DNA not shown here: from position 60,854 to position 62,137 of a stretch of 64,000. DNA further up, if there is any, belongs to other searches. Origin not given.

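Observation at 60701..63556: Foreign-looking two-gene cassette: a HARE-HTH/PD-(D/E)xK protein plus a RecB-like nuclease-domain protein. Candidate uncharacterised defence system.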

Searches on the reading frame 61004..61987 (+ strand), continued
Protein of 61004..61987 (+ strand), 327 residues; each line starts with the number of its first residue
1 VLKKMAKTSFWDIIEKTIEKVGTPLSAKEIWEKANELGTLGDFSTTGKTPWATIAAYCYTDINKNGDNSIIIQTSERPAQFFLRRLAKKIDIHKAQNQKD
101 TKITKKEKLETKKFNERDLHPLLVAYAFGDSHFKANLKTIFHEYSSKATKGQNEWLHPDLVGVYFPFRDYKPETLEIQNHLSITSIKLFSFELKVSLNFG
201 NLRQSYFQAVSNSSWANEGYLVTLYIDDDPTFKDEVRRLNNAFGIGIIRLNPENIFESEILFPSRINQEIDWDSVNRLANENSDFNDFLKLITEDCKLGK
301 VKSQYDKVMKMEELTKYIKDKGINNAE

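Call 87: get_annotated_region(hit=H25, flank=6000)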
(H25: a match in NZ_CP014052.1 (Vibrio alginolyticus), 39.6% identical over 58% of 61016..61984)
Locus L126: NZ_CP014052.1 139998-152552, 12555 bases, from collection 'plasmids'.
description: Vibrio alginolyticus strain FDAARGOS_108 plasmid unnamed1, complete sequence
organism: Vibrio alginolyticus (NCBI taxid 663)
taxonomy: Bacteria; Pseudomonadota; Gammaproteobacteria; Vibrionales; Vibrionaceae; Vibrio; Vibrio alginolyticus
host: -; source: Environment,seawater; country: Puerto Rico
typing (MOB-suite, as given by PLSDB): conjugative; replicon rep_cluster_1134; relaxase MOBH; mating-pair formation MPF_F
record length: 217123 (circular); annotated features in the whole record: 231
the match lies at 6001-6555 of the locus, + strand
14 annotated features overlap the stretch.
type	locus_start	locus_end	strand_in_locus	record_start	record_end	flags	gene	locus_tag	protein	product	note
CDS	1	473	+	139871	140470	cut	-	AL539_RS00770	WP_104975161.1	GTPase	-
CDS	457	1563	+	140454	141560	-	-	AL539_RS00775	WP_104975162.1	PD-(D/E)XK nuclease family protein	-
CDS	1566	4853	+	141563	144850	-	-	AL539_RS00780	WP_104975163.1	HsdR family type I site-specific deoxyribonuclease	GO:0009307 - DNA restriction-modification system [Evidence IEA]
CDS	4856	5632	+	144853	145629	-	-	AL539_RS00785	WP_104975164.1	SprT family zinc-dependent metalloprotease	GO:0006508 - proteolysis [Evidence IEA]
CDS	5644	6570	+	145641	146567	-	-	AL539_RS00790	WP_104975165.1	HrgA protein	-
CDS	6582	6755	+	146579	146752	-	-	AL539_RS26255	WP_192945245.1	hypothetical protein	-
CDS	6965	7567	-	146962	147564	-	-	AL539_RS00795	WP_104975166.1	hypothetical protein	-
CDS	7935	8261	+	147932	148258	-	-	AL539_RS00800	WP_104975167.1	plasmid-related protein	-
CDS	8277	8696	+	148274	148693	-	ssb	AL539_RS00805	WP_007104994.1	single-stranded DNA-binding protein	GO:0006310 - DNA recombination [Evidence IEA]; GO:0006281 - DNA repair [Evidence IEA]; GO:0006260 - DNA replication ...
CDS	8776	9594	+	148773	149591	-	bet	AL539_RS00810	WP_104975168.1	phage recombination protein Bet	GO:0006259 - DNA metabolic process [Evidence IEA]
CDS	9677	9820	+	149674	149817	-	-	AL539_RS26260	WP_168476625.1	hypothetical protein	-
CDS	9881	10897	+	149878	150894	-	-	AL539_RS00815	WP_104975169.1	lambda-exonuclease family protein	-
CDS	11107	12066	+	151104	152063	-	-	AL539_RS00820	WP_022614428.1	AAA family ATPase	-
CDS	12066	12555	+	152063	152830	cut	-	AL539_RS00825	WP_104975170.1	hypothetical protein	-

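Call 88: search_protein_families(library=pfam, proteins=[L125:3998-4969:+, L126:5644-6567:+], max_evalue=1)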
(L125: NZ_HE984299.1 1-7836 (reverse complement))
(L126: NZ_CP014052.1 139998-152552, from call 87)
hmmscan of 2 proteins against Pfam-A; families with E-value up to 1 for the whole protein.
L125:3998-4969:+ (324 aa): 1 family
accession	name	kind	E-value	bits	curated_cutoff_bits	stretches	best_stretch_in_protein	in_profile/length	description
PF01192.27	RNA_pol_Rpb6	-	0.026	15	26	1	64-85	29-51/53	RNA polymerase Rpb6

L126:5644-6567:+ (308 aa): 0 families

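Call 92: search_protein_families(library=phrogs, proteins=[window:61016-61984:+], max_evalue=0.1)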
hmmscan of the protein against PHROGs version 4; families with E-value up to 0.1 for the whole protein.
window:61016-61984:+ (323 aa): 1 family
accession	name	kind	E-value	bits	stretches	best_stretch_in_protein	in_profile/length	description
phrog_32868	-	unknown function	0.087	14.1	0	55-101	6-53/98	-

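Call 96: find_related_loci(query=A3, collection=viral_contigs, flank=6000)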
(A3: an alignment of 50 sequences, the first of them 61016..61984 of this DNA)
Query A3 (323 aa) in viral_contigs; peptide patterns used: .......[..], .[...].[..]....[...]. (x = any residue, [..] = any of these).
109 stretches matched a pattern; 73 encode a relative of the query (tblastn E <= 1e-3); 73 distinct loci.
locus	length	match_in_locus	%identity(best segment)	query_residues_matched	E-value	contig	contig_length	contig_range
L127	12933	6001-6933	49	2-320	1e-96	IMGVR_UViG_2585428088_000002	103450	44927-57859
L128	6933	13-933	45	6-319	3e-91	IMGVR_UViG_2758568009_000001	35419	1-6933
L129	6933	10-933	45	5-319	1e-89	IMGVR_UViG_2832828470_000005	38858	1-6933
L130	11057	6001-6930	47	1-319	3e-81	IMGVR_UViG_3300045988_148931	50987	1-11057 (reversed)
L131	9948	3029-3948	49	5-319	7e-81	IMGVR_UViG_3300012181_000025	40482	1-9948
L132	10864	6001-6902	57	5-309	3e-74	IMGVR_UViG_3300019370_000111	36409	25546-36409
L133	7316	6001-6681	40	67-298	3e-43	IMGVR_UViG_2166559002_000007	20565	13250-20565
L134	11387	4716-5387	39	70-298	9e-41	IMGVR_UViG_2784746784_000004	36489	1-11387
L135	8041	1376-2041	39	64-290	2e-40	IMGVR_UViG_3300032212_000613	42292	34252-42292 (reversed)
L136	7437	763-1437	36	70-298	2e-40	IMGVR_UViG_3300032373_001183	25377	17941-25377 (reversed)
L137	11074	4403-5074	38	70-298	5e-40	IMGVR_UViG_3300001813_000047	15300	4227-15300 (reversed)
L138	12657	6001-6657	40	68-290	2e-40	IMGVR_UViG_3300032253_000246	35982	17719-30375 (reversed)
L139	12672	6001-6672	37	70-298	3e-40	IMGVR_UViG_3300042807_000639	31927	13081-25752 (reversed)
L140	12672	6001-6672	38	70-298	1e-39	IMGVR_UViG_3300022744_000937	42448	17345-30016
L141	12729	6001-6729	35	70-316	2e-39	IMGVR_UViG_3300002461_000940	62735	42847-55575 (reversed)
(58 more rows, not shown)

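Call 100: search_protein_families(library=pfam, alignment_id=A5, max_evalue=0.001)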
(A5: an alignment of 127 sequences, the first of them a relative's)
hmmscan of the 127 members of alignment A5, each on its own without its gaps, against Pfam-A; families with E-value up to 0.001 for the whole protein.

A. member 1, L127:5022-5498:+ (159 aa): 0 families

B. families by the number of members that match (of 127 scanned): 59 families (the first 25 are shown)
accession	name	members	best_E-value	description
PF22679.2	T1R_D3-like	14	2.6e-60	Type I restriction enzyme subunit R domain 3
PF18766.7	SWI2_SNF2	13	5.6e-57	SWI2/SNF2 ATPase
PF04851.21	ResIII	13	5.1e-42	Type III restriction enzyme, res subunit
PF04313.20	HSDR_N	12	1.6e-49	Type I restriction enzyme R protein N terminus (HSDR_N)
PF00270.35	DEAD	12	9.2e-10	DEAD/DEAH box helicase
PF18144.7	SMODS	8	8.2e-40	Second Messenger Oligonucleotide or Dinucleotide Synthetase domain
PF00959.24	Phage_lysozyme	6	1.2e-44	Phage lysozyme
PF12008.13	EcoR124_C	3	2.3e-77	Type I restriction and modification enzyme - subunit R C terminal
PF10117.15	McrBC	2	1.4e-104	McrBC 5-methylcytosine restriction system component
PF02384.22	N6_Mtase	2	9.5e-103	N-6 DNA Methylase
PF01863.23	YgjP-like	2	1e-56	YgjP-like, metallopeptidase domain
PF03235.19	GmrSD_N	2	8.1e-40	GmrSD restriction endonuclease, N-terminal domain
PF18134.7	AGS_C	2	4.7e-26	Adenylyl/Guanylyl and SMODS C-terminal sensor domain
PF07510.16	GmrSD_C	2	3.2e-20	GmrSD restriction endonucleases, C-terminal domain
PF07669.17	Eco57I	2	9.4e-18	Eco57I restriction-modification methylase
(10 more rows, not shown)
